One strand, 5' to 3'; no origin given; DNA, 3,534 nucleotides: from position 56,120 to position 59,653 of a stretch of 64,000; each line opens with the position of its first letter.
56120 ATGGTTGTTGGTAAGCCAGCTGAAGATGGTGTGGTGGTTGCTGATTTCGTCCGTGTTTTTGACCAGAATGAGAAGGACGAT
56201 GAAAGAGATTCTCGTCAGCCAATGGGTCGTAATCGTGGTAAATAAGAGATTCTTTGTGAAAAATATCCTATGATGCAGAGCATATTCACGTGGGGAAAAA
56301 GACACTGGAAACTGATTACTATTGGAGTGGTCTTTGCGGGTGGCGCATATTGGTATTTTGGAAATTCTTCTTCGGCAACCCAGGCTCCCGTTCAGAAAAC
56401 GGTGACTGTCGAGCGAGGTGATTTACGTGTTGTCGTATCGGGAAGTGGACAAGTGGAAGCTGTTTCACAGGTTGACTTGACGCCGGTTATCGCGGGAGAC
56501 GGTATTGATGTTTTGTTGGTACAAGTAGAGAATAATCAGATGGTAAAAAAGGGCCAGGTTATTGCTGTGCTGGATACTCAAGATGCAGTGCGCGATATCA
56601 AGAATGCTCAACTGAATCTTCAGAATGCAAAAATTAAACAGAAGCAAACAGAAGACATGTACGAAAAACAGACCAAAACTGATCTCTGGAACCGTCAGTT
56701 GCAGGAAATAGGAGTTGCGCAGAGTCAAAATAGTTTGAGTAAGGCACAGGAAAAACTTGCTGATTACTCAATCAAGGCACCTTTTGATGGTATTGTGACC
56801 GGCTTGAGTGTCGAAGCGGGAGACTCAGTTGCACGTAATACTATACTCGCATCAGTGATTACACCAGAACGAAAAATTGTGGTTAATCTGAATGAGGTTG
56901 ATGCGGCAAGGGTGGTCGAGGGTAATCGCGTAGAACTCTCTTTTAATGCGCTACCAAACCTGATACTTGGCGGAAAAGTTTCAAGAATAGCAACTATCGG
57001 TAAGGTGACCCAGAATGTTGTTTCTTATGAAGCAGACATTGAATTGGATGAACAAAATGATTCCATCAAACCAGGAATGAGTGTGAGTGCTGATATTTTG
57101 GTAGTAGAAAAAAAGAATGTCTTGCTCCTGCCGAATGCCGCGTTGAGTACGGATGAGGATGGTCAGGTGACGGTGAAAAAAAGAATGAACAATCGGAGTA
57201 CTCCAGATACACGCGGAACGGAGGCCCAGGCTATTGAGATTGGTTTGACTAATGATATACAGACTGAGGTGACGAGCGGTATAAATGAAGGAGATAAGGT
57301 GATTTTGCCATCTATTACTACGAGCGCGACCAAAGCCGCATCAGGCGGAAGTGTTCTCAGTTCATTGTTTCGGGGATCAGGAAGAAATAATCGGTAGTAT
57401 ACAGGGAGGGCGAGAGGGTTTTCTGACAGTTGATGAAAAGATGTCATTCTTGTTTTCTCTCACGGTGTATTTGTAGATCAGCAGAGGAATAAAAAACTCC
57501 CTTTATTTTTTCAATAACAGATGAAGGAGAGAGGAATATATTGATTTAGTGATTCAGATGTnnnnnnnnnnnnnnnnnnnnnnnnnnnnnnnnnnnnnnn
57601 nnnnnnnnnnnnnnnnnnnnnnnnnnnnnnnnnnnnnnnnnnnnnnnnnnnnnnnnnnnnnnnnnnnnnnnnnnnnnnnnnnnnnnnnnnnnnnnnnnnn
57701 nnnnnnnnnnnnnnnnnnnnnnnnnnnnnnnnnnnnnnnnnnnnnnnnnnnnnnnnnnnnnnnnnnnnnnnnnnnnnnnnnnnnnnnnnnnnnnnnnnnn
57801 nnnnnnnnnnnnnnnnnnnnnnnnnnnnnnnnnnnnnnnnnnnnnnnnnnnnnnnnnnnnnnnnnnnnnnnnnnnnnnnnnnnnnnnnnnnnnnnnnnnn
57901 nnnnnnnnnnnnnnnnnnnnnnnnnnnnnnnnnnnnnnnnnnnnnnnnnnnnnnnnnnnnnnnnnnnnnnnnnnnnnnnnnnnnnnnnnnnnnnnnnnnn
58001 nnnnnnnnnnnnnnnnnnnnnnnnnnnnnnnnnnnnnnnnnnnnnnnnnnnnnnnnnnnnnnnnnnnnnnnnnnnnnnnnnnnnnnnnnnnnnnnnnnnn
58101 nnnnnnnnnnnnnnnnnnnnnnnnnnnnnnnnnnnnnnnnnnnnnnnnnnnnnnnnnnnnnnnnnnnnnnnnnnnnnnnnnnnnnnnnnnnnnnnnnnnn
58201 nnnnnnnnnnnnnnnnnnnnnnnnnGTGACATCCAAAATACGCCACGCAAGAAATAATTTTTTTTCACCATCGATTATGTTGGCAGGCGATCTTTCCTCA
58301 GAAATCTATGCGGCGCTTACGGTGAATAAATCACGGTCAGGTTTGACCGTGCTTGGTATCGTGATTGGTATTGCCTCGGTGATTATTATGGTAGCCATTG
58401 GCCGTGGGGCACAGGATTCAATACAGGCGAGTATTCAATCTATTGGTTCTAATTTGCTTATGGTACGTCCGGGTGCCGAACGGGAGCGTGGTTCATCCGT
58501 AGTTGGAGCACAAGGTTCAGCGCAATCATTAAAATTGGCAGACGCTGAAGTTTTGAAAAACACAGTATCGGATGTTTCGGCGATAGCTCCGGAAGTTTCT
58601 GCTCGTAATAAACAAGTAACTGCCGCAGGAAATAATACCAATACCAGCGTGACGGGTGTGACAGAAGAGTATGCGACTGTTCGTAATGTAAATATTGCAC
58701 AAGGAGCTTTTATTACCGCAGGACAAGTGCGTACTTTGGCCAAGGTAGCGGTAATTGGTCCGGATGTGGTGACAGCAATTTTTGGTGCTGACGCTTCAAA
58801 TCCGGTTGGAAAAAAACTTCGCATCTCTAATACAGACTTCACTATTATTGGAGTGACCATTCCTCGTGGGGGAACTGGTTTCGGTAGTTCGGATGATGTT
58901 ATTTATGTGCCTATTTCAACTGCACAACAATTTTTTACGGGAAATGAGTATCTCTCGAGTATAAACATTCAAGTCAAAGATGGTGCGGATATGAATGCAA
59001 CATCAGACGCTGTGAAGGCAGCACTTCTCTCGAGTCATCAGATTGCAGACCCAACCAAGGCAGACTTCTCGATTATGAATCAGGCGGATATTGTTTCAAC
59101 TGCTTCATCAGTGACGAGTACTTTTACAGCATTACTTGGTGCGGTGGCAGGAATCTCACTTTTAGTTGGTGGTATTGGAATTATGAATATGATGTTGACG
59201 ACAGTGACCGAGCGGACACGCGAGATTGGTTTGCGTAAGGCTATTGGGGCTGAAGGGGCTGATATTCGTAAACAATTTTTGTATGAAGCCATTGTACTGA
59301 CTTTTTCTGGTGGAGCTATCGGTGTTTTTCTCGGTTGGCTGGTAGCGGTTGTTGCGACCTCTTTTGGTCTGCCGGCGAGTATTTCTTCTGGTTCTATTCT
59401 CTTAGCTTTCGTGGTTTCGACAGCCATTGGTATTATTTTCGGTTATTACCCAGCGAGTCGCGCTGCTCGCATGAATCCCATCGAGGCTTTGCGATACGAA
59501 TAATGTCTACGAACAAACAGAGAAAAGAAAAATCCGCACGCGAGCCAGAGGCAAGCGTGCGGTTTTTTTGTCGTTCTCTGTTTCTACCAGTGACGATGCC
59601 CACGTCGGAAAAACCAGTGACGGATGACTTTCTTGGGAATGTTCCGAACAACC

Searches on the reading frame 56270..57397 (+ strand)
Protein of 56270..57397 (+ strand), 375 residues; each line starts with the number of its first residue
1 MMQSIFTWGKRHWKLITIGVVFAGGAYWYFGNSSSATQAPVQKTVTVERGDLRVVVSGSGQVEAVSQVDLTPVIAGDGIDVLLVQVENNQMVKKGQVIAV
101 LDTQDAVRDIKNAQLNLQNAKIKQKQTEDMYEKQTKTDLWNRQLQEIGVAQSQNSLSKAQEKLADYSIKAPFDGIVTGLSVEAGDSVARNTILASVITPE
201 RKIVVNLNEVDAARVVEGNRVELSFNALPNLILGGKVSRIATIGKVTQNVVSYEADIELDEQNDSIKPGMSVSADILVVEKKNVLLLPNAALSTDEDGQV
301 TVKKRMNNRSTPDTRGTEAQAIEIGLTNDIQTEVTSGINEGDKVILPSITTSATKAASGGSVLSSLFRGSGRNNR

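Call 84: search_protein_families(library=pfam, proteins=[window:56270-57397:+], max_evalue=0.00001)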
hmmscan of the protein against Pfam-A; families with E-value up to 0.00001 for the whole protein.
window:56270-57397:+ (375 aa): 3 families
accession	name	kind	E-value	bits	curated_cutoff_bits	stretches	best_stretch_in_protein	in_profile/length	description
PF16576.10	HlyD_D23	-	7.3e-15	55.3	30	1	81-272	32-214/214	Barrel-sandwich domain of CusB or HlyD membrane-fusion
PF13437.12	HlyD_3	-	4.9e-13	50.2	22.2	1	168-269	2-106/106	HlyD family secretion protein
PF13533.13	Biotin_lipoyl_2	-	3.3e-07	30.4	29.8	0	84-102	14-32/32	Biotin-lipoyl like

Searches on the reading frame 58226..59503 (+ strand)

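Call 84: search_protein_families(library=pfam, proteins=[window:58226-59503:+], max_evalue=0.00001)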
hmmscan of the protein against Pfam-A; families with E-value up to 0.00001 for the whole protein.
window:58226-59503:+ (425 aa): 2 families
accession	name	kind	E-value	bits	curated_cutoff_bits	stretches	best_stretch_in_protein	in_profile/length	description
PF12704.14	MacB_PCD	-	2.3e-49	168.9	27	1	38-265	1-206/207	MacB-like periplasmic core domain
PF02687.27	FtsX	-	7.9e-23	81.2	25.5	1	306-418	2-120/120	FtsX-like permease C-terminal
